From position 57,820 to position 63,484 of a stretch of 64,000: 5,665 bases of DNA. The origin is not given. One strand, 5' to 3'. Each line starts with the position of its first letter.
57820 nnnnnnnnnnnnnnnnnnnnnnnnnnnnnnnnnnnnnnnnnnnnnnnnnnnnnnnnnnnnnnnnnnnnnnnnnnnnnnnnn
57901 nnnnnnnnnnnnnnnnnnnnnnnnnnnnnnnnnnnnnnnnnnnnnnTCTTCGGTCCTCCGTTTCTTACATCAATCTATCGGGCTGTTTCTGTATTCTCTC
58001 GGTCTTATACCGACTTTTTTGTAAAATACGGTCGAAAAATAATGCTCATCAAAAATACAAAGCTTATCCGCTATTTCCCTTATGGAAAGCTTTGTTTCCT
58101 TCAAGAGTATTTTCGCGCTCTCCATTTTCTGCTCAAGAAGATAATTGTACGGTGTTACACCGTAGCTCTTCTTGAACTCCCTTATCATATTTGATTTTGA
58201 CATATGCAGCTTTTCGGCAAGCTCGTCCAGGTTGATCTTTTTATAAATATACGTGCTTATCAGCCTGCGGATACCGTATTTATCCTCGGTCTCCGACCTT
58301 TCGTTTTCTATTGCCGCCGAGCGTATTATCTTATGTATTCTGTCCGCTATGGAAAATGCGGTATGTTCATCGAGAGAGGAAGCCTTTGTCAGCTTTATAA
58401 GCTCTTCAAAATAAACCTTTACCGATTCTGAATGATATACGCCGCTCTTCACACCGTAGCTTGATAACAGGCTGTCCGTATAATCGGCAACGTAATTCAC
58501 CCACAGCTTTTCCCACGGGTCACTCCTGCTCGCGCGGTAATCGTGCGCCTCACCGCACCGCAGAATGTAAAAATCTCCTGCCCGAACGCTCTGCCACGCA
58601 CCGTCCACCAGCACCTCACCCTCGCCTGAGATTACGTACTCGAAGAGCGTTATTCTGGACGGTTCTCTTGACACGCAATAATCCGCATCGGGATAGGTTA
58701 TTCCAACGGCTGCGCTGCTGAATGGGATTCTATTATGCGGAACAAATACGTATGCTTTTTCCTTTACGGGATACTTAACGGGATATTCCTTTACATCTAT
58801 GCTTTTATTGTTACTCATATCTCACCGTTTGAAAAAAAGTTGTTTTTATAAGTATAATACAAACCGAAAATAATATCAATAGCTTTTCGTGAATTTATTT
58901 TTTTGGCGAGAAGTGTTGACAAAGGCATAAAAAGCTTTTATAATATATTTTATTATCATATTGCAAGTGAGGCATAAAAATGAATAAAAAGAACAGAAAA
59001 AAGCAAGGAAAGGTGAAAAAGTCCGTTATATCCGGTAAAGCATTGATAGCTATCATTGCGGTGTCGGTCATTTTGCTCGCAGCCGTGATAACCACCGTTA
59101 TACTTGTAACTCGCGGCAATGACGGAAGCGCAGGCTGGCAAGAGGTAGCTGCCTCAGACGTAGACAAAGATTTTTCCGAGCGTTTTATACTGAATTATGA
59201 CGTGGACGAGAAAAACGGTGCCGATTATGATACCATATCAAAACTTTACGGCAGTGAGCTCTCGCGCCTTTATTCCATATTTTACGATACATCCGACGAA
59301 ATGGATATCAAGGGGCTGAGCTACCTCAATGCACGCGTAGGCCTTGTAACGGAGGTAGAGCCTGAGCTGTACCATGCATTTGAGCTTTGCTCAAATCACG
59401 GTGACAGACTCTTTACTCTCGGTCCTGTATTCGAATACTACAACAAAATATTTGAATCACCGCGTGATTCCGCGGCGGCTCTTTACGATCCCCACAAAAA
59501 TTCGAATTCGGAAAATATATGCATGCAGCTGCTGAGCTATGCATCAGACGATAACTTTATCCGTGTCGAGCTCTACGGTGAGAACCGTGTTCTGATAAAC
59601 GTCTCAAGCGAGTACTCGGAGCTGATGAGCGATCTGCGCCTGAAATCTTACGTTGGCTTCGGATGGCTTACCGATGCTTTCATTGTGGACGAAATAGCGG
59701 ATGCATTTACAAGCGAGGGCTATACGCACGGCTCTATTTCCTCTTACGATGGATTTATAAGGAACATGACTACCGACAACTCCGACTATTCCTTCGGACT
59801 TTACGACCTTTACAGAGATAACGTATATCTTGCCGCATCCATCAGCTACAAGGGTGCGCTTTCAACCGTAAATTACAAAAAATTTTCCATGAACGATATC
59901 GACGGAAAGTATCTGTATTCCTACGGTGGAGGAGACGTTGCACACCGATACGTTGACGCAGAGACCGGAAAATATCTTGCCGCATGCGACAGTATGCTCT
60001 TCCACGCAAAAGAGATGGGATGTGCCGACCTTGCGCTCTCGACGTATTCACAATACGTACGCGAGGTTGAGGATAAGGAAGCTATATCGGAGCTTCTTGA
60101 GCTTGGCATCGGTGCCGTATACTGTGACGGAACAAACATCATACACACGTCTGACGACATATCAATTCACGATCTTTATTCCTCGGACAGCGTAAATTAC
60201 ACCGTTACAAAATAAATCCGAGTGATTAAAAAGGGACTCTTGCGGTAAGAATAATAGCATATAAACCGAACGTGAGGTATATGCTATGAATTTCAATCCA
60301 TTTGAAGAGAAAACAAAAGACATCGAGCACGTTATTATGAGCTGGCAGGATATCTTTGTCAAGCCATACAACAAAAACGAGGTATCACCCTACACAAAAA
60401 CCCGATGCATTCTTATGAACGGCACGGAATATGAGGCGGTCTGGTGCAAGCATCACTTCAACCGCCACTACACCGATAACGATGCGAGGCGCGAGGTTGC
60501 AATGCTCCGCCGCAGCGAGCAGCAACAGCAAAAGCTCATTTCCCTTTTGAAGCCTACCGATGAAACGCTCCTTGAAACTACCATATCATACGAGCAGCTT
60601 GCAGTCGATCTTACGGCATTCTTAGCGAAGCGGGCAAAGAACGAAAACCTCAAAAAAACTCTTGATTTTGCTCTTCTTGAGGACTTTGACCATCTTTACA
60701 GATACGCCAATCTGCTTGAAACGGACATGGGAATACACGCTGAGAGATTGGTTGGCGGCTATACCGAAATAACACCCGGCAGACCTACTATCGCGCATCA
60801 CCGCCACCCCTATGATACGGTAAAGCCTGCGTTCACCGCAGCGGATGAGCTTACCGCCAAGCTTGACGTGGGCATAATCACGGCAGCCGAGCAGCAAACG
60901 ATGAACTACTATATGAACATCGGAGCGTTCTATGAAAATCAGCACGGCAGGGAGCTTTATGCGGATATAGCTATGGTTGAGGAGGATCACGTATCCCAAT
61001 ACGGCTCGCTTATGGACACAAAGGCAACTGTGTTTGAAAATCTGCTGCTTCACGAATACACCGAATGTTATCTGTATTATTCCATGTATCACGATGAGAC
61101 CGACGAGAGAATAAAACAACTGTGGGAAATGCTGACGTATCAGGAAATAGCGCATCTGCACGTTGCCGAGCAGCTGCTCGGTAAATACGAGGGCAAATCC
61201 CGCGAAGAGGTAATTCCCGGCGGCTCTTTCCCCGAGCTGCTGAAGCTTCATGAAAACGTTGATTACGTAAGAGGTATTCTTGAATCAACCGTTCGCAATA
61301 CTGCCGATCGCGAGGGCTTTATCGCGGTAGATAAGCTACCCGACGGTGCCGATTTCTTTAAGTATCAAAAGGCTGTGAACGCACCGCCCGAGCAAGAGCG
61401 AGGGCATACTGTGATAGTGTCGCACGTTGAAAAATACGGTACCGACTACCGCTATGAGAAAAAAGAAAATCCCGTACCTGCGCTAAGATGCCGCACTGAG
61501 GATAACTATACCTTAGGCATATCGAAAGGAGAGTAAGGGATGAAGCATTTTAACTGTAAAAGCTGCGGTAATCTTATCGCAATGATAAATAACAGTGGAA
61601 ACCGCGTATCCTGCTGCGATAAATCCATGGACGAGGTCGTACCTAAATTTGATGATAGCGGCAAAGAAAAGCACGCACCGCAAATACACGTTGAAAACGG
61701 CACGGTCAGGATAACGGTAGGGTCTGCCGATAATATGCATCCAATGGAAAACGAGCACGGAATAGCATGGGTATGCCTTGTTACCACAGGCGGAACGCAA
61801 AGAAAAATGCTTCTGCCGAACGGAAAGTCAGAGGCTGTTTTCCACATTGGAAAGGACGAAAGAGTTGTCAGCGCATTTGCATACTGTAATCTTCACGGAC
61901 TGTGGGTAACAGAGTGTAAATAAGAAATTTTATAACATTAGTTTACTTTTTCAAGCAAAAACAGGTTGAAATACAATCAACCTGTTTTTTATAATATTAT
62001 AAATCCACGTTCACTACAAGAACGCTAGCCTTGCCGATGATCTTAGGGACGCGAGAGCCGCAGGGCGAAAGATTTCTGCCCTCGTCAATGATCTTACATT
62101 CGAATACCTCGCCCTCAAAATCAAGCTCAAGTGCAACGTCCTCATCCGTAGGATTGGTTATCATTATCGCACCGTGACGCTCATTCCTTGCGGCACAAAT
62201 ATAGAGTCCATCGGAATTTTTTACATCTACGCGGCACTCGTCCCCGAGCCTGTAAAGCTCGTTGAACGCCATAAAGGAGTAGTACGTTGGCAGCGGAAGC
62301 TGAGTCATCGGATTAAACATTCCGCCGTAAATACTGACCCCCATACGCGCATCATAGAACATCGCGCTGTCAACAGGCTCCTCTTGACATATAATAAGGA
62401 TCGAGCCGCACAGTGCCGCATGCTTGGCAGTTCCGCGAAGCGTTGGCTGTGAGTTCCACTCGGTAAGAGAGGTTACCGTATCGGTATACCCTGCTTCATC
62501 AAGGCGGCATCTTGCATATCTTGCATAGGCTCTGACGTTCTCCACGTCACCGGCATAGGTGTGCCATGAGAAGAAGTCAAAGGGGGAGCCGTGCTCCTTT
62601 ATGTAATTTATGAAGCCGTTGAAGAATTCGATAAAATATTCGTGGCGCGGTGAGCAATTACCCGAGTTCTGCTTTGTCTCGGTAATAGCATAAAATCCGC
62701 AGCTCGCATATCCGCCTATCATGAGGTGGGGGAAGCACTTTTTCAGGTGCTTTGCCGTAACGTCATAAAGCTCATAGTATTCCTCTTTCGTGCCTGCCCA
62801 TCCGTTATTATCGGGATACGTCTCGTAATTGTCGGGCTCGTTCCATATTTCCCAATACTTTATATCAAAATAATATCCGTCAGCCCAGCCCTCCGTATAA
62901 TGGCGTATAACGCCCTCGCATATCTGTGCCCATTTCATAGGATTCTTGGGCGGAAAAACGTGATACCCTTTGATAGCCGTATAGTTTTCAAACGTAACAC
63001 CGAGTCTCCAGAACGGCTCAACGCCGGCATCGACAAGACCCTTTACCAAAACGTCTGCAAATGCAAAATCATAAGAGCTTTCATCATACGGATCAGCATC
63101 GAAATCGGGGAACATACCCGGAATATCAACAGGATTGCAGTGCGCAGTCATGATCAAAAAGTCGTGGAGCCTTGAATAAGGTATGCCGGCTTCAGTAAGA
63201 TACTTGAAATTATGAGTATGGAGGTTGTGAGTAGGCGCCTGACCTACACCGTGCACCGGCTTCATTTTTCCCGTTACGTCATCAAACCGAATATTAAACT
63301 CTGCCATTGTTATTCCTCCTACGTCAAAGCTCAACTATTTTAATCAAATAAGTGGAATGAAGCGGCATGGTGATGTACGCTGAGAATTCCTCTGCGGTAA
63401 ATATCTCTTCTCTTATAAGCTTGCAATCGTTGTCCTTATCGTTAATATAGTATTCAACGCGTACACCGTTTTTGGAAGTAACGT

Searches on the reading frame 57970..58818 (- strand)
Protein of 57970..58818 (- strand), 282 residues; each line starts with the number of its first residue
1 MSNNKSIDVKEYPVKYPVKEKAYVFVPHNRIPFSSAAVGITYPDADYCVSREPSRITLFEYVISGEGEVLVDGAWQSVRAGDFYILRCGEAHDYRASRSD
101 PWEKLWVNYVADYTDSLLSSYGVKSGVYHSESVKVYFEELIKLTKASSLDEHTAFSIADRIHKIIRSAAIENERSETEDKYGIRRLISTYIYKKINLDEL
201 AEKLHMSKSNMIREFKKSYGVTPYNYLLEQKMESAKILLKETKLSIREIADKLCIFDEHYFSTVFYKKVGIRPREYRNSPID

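Call 86: search_protein_families(library=pfam, proteins=[window:57970-58818:-], max_evalue=0.00001)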
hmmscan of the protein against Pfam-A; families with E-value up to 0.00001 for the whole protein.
window:57970-58818:- (282 aa): 4 families
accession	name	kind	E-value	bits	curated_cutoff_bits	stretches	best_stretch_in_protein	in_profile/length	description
PF12833.13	HTH_18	-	8.8e-16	58.4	33.6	1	200-278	1-79/80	Helix-turn-helix domain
PF00165.29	HTH_AraC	-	1.4e-15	57.4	26.6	2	242-278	7-42/42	Bacterial regulatory helix-turn-helix proteins, AraC family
PF02311.25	AraC_binding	-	2.3e-11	44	21.1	1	59-144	26-116/135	AraC-like ligand binding domain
PF07883.17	Cupin_2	-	7.6e-08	32.4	27.2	1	61-107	23-69/70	Cupin domain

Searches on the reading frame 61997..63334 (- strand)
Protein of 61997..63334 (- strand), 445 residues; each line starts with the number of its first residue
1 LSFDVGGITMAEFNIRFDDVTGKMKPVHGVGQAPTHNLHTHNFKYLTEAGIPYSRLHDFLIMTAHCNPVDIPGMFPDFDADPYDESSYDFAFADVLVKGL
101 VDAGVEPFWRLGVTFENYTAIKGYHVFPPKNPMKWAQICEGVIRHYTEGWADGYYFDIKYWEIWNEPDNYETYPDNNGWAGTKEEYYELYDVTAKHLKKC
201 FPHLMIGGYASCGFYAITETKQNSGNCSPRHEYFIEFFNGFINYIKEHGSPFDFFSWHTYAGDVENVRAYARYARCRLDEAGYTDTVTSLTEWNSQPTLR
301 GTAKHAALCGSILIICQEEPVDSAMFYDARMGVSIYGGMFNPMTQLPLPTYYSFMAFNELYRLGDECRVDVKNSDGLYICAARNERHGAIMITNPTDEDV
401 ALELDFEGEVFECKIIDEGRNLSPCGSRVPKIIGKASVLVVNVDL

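Call 86: search_protein_families(library=pfam, proteins=[window:61997-63334:-], max_evalue=0.00001)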
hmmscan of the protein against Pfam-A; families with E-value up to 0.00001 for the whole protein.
window:61997-63334:- (445 aa): 1 family
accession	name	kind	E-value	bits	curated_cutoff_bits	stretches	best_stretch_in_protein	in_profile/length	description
PF01229.23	Glyco_hydro_39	-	6.2e-17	62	26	1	81-265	67-231/472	Glycosyl hydrolases family 39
